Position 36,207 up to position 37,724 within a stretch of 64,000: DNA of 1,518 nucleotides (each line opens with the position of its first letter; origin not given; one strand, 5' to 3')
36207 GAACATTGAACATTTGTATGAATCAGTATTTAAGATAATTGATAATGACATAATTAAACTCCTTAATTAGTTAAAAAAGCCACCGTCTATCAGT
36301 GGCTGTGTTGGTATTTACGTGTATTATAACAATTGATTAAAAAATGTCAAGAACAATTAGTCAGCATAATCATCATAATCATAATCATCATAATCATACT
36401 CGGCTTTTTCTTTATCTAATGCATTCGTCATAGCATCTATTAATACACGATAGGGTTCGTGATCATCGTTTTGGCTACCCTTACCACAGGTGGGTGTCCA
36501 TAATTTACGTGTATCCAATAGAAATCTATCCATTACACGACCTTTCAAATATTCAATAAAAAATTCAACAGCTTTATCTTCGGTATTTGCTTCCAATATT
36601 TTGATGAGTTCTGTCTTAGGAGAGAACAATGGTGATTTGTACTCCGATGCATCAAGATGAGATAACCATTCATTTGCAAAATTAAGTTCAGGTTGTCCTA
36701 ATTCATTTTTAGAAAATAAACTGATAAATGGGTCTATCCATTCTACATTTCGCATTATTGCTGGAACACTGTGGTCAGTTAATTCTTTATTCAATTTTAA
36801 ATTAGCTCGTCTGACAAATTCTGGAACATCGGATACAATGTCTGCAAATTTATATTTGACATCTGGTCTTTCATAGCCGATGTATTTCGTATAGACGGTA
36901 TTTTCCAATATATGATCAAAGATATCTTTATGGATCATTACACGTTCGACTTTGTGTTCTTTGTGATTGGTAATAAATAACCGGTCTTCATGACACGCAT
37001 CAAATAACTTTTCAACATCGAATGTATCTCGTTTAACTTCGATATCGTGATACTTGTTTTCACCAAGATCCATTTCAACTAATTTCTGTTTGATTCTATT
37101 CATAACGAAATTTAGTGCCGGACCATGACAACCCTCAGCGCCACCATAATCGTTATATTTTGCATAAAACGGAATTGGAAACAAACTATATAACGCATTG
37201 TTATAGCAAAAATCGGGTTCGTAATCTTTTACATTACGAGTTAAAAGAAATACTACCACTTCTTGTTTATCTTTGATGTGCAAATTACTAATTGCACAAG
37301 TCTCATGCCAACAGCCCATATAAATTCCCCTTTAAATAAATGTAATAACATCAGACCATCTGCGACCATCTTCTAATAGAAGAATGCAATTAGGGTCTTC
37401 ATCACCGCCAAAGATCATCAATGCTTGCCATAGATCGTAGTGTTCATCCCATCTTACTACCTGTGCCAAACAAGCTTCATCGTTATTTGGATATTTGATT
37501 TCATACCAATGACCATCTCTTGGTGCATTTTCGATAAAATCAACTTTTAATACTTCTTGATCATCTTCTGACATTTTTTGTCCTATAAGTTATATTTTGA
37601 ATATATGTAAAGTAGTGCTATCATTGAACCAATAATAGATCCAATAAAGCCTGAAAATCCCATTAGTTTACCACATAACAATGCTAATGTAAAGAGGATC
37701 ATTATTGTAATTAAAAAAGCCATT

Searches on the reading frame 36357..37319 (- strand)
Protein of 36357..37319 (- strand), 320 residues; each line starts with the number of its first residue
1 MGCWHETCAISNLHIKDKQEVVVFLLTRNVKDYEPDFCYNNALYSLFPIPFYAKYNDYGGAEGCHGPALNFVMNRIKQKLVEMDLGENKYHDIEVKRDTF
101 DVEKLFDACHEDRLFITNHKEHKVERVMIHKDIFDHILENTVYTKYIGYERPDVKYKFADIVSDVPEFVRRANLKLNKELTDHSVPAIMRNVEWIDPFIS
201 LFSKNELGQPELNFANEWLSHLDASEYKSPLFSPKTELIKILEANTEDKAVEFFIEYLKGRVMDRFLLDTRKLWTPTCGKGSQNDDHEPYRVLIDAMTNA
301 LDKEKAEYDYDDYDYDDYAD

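Call 18: search_protein_families(library=pfam, proteins=[window:36357-37319:-], max_evalue=0.01)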
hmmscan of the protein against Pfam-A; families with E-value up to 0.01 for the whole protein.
window:36357-37319:- (320 aa): 0 families

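Call 41: search_protein_families(library=phrogs, proteins=[window:36357-37319:-], max_evalue=0.001)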
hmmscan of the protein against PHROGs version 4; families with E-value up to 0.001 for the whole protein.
window:36357-37319:- (320 aa): 1 family
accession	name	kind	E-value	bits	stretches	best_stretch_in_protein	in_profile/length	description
phrog_5960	-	unknown function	1.5e-21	78.3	1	1-170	1-183/406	-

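Call 63: search_protein_families(library=ncbifam, proteins=[window:36357-37319:-], max_evalue=0.01)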
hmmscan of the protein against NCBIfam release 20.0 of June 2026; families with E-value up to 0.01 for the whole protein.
window:36357-37319:- (320 aa): 0 families

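Call 64: search_solved_structures(query=window:36357-37319:-, max_evalue=1)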
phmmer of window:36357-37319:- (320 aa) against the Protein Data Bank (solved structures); distinct sequences matched with E-value up to 1: 1.
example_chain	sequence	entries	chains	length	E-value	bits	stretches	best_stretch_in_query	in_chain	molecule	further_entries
4r12_A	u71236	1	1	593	0.27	13.8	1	7-49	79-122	Putative uncharacterized protein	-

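Call 66: find_homologous_proteins(query=window:36357-37319:-, max_evalue=0.001)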
Query window:36357-37319:- (320 aa): 234 proteins with E <= 0.001 among 1626 candidates; the best 120 are listed.
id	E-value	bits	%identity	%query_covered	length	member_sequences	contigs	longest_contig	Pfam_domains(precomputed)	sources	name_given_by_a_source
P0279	1.1e-219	746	100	100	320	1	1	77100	-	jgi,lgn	jgi:hypothetical protein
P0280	1.3e-184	631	88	98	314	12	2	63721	-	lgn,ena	-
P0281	3.0e-128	446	63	94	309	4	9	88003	-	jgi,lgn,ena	-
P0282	6.1e-99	350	55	97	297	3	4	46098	-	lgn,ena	-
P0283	2.9e-98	347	50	98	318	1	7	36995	-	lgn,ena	-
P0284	7.3e-79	284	45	95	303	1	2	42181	-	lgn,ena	-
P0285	1.1e-78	283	46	97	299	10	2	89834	-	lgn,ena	-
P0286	5.8e-69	251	42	97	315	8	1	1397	-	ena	-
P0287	5.0e-68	248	42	96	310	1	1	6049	-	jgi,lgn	-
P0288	5.5e-68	248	42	96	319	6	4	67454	-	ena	-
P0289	2.5e-66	242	42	97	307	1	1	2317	-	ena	-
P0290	5.1e-66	241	42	98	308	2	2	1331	-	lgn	-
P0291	9.7e-66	240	41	98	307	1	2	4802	-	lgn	-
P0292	1.6e-65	240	42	96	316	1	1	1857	-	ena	-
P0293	3.3e-65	239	41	98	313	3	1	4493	-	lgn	-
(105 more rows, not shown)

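Call 75: predict_structure(alignment_id=A4)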
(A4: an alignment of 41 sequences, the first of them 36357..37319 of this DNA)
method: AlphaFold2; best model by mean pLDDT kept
length: 320 residues; sequences in the alignment: 41
mean_pLDDT: 88.4   pTM: 0.90
mean pLDDT of the five models: 88.4, 87.0, 86.7, 86.2, 86.1
residues with pLDDT >= 90: 201; 70-90: 93; 50-70: 21; < 50: 5
segments of 3 or more residues with pLDDT < 50: 1-3
pLDDT, mean of each block of 10 residues (from residue 1): 71 92 94 77 92 91 95 97 85 91 94 93 95 98 88 92 98 94 80 84 87 93 72 92 96 98 93 75 81 97 88 56
secondary structure, 60 per line:
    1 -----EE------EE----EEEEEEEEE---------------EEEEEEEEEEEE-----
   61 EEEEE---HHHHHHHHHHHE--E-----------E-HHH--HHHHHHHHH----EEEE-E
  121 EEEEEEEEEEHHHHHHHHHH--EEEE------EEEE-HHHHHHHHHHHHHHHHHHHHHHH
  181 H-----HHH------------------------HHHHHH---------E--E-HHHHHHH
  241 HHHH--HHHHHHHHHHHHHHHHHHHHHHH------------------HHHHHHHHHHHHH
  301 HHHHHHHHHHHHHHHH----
elements in order: E20-28 E44-55 E61-65 H69-79 H102-110 E115-118 E120-130 H131-140 E143-146 E153-156 H158-181 H214-219 H234-244 H247-269 H288-316

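Call 79: fold_search(model_id=the predicted structure, library=pdb)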
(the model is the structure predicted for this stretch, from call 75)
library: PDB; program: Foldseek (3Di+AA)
matches with E <= 10: 103; with E <= 0.001: 0
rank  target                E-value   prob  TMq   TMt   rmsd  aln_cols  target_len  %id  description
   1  7rdq_D                4.8e-01  0.03  0.11  0.04  28.8       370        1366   10  Cryo-EM structure of Thermus thermophilus reiterative transcription complex with 11nt oligo-G RNA (released 2022-02-02)
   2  8yvv_B                1.4e+00  0.02  0.10  0.12  21.6       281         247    9  The Crystal Structure of BTK from Biortus (released 2024-07-03)
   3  9o8c_A                2.4e+00  0.02  0.08  0.04  20.9       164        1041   13  Cryo-EM structure of primidone-bound rabbit TRPM3 having 3 resting and 1 activated subunits at 18 degrees Celsius (released 2025-12-17)
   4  8fqc_U1               2.6e+00  0.01  0.13  0.11  26.5       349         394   12  Structure of baseplate with receptor binding complex of Agrobacterium phage Milano (released 2024-01-31)
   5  9qlf                  2.8e+00  0.01  0.13  0.04  23.2       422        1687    8  Human myoferlin (1-1997) in complex with an MSP2N2 lipid nanodisc (25 mol% DOPS, 5 mol% PI(4,5)P2 and 5 mol% Cholesterol (released 2025-06-04)
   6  6xv9_A                2.8e+00  0.01  0.12  0.12  19.4       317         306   12  Crystal structure of the kinase domain of human c-KIT in complex with a type-II inhibitor (released 2020-05-27)
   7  9haa_D                3.0e+00  0.06  0.14  0.13  15.1       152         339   12  a5b3 GABAA Receptor resting state (released 2025-11-12)
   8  6lle                  3.3e+00  0.02  0.11  0.04  15.2       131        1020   13  CryoEM structure of SERCA2b WT in E1-2Ca2+-AMPPCP state. (released 2020-08-26)
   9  9qle                  3.3e+00  0.01  0.14  0.05  22.3       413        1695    8  Human myoferlin (1-1997) in complex with an MSP2N2 lipid nanodisc (15 mol% DOPS, 2 mol% PI(4,5)P2) (released 2025-06-04)
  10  9gl8                  3.3e+00  0.01  0.13  0.13  17.3       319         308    9  EGFR Exon20 insertion mutant NPG bound with STX-721 (released 2025-05-14)
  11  2pau_A                3.5e+00  0.02  0.11  0.18  18.4       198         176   10  Crystal structure of the 5'-deoxynucleotidase YfbR mutant E72A complexed with Co(2+) and dAMP (released 2008-03-04)
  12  8rt9_F                3.5e+00  0.02  0.12  0.14  22.7       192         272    9  Stalk complex full-length structure (TrwJ/VirB5-TrwI/VirB6) from the fully-assembled R388 type IV secretion system det (released 2024-06-19)
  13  2zih_D                3.5e+00  0.02  0.10  0.11  16.4       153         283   12  Crystal Structure of Yeast Vps74 (released 2008-04-22)
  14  9qwu_A                3.5e+00  0.01  0.11  0.05  22.6       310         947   10  Cryo-EM structure of the human UBR4/KCMF1/CALM1 complex (CALM1 focused refinement) (released 2025-09-03)
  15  5x28                  3.5e+00  0.01  0.13  0.13  18.2       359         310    7  Crystal structure of EGFR 696-1022 L858R in complex with SKLB(6) (released 2018-02-07)
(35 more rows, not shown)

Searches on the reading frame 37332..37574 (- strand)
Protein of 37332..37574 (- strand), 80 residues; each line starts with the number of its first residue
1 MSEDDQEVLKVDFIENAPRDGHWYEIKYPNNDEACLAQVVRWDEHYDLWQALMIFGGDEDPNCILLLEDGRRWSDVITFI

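Call 63: search_protein_families(library=ncbifam, proteins=[window:37332-37574:-], max_evalue=0.01)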
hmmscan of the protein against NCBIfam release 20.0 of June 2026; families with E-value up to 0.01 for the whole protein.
window:37332-37574:- (80 aa): 1 family
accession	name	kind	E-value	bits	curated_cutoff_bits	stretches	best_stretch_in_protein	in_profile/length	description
NF045770.1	MPN403_MG284_C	domain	0.0044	17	37.3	1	1-28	12-37/57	MG284/MPN403 family protein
